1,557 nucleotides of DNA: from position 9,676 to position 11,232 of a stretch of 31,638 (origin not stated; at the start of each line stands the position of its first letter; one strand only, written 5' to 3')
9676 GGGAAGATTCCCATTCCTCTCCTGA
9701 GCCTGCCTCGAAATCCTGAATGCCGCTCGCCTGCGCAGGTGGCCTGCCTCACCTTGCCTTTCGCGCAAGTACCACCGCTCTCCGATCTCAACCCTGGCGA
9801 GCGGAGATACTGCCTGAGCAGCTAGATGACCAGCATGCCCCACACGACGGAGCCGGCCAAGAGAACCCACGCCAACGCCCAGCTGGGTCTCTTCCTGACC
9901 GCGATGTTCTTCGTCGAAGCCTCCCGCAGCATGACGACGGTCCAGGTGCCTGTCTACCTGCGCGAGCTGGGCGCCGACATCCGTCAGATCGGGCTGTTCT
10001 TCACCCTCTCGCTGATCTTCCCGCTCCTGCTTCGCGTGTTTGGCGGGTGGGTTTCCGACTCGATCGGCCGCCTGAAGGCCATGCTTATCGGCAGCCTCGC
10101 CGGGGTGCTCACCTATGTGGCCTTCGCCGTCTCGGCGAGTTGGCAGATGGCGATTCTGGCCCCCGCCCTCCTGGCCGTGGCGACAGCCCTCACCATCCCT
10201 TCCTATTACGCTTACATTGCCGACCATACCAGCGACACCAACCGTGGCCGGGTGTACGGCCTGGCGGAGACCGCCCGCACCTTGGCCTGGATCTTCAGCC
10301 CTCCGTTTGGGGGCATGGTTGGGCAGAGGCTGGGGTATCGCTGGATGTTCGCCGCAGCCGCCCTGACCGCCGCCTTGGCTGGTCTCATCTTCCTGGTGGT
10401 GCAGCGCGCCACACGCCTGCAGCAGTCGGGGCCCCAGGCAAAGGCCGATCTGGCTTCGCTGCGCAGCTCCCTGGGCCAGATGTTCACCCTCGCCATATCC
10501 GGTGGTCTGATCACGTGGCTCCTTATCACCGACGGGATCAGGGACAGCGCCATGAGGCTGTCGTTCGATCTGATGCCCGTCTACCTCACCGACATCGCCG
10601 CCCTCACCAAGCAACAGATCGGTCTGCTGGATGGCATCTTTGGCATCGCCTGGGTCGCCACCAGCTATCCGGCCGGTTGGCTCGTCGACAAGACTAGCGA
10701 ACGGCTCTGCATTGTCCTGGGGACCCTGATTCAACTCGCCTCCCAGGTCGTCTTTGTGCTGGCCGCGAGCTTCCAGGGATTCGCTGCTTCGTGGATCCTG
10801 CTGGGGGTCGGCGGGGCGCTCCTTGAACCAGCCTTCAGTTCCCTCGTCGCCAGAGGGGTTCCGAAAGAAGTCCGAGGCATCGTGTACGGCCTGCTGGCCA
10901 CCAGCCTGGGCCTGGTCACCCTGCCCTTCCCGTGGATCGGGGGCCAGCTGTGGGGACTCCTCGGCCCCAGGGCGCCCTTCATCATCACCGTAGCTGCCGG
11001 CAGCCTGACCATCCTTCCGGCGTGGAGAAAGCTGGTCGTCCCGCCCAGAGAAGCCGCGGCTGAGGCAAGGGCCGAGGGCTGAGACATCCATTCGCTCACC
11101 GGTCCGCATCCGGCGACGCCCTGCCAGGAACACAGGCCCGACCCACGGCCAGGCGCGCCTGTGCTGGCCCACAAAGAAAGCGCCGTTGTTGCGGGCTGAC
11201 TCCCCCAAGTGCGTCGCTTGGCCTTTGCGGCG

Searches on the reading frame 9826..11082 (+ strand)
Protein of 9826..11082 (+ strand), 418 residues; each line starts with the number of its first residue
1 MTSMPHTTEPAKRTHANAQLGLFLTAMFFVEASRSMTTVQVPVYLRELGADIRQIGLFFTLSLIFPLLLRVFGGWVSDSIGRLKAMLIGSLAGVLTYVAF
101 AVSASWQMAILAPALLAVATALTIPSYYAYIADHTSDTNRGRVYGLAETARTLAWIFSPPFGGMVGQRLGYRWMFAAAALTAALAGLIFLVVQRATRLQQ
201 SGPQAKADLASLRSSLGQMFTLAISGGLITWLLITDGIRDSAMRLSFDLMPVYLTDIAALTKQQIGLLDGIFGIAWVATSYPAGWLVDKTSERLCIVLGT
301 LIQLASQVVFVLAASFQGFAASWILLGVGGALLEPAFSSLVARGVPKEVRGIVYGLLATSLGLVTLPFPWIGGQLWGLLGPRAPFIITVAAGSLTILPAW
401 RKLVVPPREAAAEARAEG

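Call 11: search_protein_families(library=pfam, proteins=[window:9826-11082:+], max_evalue=0.01)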
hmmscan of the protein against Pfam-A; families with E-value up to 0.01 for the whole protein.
window:9826-11082:+ (418 aa): 3 families
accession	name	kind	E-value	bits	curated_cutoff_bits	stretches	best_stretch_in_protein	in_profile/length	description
PF07690.21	MFS_1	-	1.1e-48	166.3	33.4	2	24-231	2-219/347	Major Facilitator Superfamily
PF12832.13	MFS_1_like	-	1.1e-08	35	25.2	1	16-150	210-345/373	MFS_1 like family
PF00854.27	PTR2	-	0.0042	16.5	27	1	156-368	85-298/392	POT family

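Call 12: search_protein_families(library=ncbifam, proteins=[window:9826-11082:+], max_evalue=0.01)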
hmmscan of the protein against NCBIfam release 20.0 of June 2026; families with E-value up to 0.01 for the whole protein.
window:9826-11082:+ (418 aa): 43 families (the best 25 are shown)
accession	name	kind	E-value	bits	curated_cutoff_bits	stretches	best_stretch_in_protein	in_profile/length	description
TIGR00880.1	2_A_01_02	superfamily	4.8e-27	94.8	131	2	56-192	1-137/141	multidrug resistance protein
TIGR00900.1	2A0121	subfamily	1.3e-19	70.8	319.6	1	22-359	3-343/364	H+ Antiporter protein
TIGR00881.1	2A0104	subfamily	1e-18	67.6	407.75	2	34-201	11-179/379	phosphoglycerate transporter protein PgtP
NF012174.0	tet_MFS_A_B_C_D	equivalog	1.1e-13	50.8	475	1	56-359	43-339/382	Tet(A)/Tet(B)/Tet(C) family tetracycline efflux MFS transporter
NF008661.1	PRK11663.1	subfamily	1.3e-12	47.5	564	2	22-192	35-204/439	MFS transporter family glucose-6-phosphate receptor UhpC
TIGR00711.1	efflux_EmrB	subfamily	1.5e-11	43.7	230.2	3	25-192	9-172/485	DHA2 family efflux MFS transporter permease subunit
NF009048.0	PRK12382.1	subfamily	1.6e-11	43.7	364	2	67-194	263-390/392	arabinose transporter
NF053757.1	BclibactTpBcbE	equivalog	4e-11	42.5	600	1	36-357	20-344/394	bacillibactin exporter BcbE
TIGR00893.1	2A0114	subfamily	5e-11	42.2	395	2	45-196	21-172/399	D-galactonate transporter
TIGR04259.1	oxa_formateAnti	equivalog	7.9e-10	38.1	335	1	21-196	223-395/405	oxalate/formate MFS antiporter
TIGR00890.1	2A0111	subfamily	2.5e-09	36.6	374.85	1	23-184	209-373/377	oxalate/formate antiport family MFS transporter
NF033134.0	cmlA_floR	equivalog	2.6e-08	33.7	450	1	22-231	12-224/388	CmlA/FloR family chloramphenicol efflux MFS transporter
TIGR00710.1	efflux_Bcr_CflA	subfamily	7.3e-08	32.2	200.9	1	36-321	23-300/385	Bcr/CflA family efflux MFS transporter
NF040986.1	MamH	equivalog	1e-07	31.5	300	2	252-394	246-394/419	magnetosome biogenesis transporter MamH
NF003477.0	PRK05122.1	subfamily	1.7e-07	30.2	374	1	102-199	300-397/404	MFS transporter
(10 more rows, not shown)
